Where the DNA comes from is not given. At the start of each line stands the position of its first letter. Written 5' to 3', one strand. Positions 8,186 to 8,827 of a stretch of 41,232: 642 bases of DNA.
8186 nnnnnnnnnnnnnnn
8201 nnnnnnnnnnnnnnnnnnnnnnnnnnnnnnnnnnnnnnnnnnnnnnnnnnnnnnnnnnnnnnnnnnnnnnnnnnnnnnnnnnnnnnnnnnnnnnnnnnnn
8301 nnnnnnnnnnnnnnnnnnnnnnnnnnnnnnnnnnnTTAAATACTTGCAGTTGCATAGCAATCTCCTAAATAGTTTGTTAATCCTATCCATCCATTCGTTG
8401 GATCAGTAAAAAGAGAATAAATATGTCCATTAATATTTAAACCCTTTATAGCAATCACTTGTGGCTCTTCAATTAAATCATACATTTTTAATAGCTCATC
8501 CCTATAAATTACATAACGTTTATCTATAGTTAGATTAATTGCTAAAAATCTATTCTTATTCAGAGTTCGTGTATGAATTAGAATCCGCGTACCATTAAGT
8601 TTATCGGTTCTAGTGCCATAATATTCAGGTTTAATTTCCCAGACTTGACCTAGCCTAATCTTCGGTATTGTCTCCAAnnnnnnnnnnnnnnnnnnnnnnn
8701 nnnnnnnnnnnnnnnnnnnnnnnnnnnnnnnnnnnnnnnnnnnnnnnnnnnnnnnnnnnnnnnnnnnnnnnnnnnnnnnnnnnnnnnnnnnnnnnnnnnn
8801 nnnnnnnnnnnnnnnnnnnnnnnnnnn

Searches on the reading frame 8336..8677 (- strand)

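Call 87: search_protein_families(library=phrogs, proteins=[window:8336-8677:-], max_evalue=0.001)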
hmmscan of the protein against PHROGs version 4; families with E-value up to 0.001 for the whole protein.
window:8336-8677:- (113 aa): 1 family
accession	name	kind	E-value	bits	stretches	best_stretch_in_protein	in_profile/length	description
phrog_20939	-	unknown function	0.00076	21.1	1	53-92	19-59/80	-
